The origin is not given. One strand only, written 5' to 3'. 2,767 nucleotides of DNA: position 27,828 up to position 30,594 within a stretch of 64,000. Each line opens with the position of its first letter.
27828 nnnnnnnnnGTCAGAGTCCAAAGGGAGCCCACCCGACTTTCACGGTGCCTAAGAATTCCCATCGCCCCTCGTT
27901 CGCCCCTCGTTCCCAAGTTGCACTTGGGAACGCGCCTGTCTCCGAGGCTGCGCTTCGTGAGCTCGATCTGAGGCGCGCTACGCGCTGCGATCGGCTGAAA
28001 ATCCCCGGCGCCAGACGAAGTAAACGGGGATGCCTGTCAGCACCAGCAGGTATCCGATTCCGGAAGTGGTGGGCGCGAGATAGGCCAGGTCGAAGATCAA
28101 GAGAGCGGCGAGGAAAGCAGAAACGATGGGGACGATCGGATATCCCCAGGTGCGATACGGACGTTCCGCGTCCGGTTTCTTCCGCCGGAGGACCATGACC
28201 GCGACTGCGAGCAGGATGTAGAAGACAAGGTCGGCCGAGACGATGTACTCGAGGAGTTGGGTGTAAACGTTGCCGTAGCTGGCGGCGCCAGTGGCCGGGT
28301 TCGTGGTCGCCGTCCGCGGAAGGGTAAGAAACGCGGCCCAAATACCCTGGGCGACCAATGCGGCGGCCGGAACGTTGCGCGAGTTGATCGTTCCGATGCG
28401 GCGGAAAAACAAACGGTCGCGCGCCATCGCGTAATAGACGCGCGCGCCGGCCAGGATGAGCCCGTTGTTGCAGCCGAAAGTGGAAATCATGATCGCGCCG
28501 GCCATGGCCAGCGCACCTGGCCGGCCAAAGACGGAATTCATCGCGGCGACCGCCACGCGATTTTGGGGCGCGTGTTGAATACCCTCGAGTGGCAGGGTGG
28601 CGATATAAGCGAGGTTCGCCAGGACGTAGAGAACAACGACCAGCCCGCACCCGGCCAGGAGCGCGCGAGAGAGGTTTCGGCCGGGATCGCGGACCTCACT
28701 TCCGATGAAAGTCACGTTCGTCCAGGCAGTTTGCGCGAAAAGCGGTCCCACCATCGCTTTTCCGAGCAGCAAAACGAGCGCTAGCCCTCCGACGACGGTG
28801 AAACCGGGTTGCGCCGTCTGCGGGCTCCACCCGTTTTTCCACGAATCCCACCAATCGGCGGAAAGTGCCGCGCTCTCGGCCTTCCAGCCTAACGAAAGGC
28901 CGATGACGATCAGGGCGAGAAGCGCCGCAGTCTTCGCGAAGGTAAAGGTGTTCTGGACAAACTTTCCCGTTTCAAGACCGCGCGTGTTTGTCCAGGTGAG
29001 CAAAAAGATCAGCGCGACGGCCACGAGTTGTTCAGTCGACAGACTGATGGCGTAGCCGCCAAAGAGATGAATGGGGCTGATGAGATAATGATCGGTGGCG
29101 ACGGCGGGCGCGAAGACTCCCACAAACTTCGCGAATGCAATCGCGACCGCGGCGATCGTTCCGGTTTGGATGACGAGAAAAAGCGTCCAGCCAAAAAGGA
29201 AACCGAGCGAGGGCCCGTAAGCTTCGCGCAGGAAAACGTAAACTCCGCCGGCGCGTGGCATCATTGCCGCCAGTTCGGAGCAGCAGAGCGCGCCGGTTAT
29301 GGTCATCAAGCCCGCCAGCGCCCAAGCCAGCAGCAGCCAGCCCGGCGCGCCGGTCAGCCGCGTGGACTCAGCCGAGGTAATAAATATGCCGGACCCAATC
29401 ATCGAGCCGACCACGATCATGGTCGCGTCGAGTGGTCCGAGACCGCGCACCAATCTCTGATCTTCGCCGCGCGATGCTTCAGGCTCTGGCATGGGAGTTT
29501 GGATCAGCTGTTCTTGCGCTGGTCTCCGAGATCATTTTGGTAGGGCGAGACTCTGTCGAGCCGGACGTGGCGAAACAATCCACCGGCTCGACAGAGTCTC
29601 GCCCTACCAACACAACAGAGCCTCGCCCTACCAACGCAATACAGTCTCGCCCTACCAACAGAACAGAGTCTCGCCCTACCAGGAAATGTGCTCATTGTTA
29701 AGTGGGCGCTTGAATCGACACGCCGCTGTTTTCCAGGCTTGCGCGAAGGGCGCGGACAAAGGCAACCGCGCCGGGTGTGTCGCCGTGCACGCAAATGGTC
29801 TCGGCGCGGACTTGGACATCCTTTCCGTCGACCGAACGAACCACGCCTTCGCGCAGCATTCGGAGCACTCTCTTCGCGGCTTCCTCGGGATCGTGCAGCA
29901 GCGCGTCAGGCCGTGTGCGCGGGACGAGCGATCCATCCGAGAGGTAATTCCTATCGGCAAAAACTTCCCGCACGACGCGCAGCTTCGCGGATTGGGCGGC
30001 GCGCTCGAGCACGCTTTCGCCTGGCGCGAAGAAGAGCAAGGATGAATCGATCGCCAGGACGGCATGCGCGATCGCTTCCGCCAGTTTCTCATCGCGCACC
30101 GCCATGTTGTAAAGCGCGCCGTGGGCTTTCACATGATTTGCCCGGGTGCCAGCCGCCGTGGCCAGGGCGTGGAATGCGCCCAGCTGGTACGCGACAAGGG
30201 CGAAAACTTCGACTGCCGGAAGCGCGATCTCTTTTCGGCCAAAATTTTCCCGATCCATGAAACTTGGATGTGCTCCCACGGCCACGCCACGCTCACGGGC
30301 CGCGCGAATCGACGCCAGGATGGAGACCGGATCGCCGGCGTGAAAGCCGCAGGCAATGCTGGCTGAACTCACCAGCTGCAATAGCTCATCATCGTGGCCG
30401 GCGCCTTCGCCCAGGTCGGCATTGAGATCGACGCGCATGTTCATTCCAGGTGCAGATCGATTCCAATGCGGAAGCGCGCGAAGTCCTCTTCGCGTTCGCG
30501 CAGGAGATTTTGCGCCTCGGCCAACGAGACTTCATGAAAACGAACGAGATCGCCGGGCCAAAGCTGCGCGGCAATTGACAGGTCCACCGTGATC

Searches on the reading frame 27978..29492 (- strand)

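Call 48: search_protein_families(library=pfam, proteins=[window:27978-29492:-], max_evalue=0.01)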
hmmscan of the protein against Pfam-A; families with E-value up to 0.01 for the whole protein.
window:27978-29492:- (504 aa): 3 families
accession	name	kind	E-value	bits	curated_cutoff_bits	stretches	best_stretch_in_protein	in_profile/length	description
PF13520.12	AA_permease_2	-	7.7e-55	187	27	1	18-487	1-425/427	Amino acid permease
PF00324.27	AA_permease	-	2.2e-38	132.6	24.6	1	23-481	2-447/470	Amino acid permease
PF01741.23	MscL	-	0.00074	20.3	27.4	0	396-441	61-102/123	Large-conductance mechanosensitive channel, MscL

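Call 74: search_protein_families(library=padloc, proteins=[window:27978-29492:-], max_evalue=0.00001)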
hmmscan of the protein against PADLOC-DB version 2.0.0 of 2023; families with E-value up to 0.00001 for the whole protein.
window:27978-29492:- (504 aa): 0 families

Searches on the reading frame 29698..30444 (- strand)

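Call 48: search_protein_families(library=pfam, proteins=[window:29698-30444:-], max_evalue=0.01)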
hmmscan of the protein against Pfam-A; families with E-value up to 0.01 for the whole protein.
window:29698-30444:- (248 aa): 1 family
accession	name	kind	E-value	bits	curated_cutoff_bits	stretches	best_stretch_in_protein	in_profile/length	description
PF03746.21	LamB_YcsF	-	4.4e-92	308.5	22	1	5-238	1-239/239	LamB/YcsF family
